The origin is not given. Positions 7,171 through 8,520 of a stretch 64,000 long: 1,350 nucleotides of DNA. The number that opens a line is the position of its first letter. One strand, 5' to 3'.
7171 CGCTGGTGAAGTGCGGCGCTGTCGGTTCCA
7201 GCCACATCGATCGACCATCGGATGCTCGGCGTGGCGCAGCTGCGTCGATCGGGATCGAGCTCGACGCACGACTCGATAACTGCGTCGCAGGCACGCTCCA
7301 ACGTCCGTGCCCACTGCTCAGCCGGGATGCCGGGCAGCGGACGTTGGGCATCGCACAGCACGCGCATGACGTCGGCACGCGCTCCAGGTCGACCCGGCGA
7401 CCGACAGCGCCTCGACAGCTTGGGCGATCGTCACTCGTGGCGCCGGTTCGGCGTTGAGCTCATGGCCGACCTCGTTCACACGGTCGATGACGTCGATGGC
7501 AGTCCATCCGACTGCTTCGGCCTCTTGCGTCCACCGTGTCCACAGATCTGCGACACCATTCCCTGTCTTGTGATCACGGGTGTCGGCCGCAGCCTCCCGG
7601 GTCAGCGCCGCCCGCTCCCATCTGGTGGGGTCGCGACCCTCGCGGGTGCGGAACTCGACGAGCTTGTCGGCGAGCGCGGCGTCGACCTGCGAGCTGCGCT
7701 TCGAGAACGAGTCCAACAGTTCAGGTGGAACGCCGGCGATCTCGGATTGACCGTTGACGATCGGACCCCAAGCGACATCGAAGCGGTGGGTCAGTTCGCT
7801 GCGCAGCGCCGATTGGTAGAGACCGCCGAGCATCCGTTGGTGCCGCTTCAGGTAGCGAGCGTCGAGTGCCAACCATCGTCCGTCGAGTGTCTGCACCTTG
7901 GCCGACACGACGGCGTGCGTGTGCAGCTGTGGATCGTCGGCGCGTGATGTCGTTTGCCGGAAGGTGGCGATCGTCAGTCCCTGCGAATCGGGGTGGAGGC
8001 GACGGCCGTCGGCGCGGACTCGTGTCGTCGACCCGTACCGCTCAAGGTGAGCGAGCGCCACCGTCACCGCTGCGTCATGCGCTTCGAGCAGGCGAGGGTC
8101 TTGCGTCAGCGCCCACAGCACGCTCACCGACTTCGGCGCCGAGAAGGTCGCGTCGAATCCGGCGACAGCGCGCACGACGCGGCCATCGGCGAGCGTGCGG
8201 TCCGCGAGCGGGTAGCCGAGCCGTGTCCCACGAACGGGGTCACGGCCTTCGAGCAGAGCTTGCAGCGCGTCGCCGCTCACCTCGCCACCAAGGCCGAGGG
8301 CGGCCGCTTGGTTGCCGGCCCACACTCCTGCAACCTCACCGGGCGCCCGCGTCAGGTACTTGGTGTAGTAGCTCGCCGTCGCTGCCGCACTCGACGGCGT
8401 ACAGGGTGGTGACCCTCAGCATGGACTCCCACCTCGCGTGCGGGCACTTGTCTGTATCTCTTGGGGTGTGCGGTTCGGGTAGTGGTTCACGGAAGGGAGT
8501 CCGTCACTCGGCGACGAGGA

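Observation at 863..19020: About 18-kb decayed integrative (ICE/AICE-like) element inserted at the 3' end of tRNA-Leu(CAG), flanked by 25-bp perfect direct repeats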

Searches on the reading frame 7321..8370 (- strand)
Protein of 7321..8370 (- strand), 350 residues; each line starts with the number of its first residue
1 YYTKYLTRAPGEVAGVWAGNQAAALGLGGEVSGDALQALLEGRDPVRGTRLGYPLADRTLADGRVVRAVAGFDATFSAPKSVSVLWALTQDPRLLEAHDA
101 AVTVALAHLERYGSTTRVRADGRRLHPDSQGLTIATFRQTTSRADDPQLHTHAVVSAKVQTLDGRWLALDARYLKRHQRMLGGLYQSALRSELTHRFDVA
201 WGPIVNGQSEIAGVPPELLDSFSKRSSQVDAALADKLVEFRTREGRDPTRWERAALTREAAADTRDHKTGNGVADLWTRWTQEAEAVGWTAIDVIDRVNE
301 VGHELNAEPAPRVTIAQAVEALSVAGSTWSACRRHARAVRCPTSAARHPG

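Call 29: find_homologous_proteins(query=window:7321-8370:-, max_evalue=1e-10)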
Query window:7321-8370:- (350 aa): 1350 proteins with E <= 1e-10 among 8000 candidates; the best 120 are listed.
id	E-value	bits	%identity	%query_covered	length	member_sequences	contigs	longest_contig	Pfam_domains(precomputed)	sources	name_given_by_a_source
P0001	1.1e-216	737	100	96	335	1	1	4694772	PF08751.18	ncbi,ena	-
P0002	3.7e-172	590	80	99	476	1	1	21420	PF08751.18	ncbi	-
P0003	1.0e-153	529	85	82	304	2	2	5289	PF08751.18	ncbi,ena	-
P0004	1.2e-143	496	70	94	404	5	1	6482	PF08751.18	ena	-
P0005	1.3e-142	493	70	94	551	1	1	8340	PF13604.13,PF13245.13,PF08751.18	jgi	jgi:conjugative relaxase-like TrwC/TraI family protein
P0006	4.5e-142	491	65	100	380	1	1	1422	PF08751.18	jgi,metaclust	metaclust:\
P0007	1.3e-141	490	70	94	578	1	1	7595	PF13604.13,PF13245.13,PF13401.13,PF22232.3,PF25199.2,PF08751.18,PF13191.13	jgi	jgi:conjugative relaxase-like TrwC/TraI family protein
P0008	6.7e-140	484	68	94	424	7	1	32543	PF08751.18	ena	-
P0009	8.0e-140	484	68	94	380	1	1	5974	PF08751.18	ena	-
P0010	7.7e-138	477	73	85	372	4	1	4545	PF08751.18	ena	-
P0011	8.3e-138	477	70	93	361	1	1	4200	PF08751.18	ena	-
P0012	2.4e-137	476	67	94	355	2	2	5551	PF08751.18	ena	-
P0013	3.3e-137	475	71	88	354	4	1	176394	PF08751.18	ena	-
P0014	4.6e-137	475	73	85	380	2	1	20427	PF08751.18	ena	-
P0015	4.9e-137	475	75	82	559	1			PF13604.13,PF13245.13,PF08751.18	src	-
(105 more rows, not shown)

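Call 30: find_encoding_contigs(protein=P0001, flank=10000, max_places=5)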
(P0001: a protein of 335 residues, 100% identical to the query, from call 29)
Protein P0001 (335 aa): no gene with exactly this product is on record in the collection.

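Call 31: find_encoding_contigs(protein=P0002, flank=10000, max_places=5)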
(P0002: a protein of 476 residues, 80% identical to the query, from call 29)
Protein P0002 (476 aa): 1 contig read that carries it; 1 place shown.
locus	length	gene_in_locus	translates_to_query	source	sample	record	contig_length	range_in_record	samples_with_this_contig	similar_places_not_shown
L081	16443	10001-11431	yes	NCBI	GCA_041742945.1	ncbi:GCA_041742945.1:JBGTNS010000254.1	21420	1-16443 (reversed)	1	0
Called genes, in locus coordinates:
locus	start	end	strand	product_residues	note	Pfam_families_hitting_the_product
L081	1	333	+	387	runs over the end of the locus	PF00226:DnaJ, PF01556:DnaJ_C, PF00684:DnaJ_CXXCXGXG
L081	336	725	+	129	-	PF13411:MerR_1, PF00376:MerR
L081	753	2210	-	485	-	PF01555:N6_N4_Mtase, PF08241:Methyltransf_11 (faint)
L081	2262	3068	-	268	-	PF01381:HTH_3, PF13560:HTH_31, PF17765:MLTR_LBD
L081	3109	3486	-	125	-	-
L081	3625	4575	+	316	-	PF00561:Abhydrolase_1, PF12146:Hydrolase_4 (weak), PF12697:Abhydrolase_6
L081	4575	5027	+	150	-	PF10604:Polyketide_cyc2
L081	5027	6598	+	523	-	PF00884:Sulfatase, PF01663:Phosphodiest (faint), PF16347:SGSH_C (weak)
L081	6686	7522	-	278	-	PF12146:Hydrolase_4, PF00561:Abhydrolase_1, PF12697:Abhydrolase_6, PF20408:Abhydrolase_11 (faint)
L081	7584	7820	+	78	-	-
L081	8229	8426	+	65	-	-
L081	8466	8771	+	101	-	-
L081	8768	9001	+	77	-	-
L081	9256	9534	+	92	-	PF12728:HTH_17 (weak)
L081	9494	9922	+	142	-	PF12802:MarR_2 (weak), PF13545:HTH_Crp_2 (faint)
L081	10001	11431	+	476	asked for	PF08751:TrwC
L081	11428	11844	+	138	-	PF13358:DDE_3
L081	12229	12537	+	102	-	-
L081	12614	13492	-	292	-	-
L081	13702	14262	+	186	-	PF13676:TIR_2, PF01582:TIR (weak)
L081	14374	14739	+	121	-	-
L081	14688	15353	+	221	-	-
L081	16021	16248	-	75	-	-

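Call 32: list_cluster_members(proteins=[P0001])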
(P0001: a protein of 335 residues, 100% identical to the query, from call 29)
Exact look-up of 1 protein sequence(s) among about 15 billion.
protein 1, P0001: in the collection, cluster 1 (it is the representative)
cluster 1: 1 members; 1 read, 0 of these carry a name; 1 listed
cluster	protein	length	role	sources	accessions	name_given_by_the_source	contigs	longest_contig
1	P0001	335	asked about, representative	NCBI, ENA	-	-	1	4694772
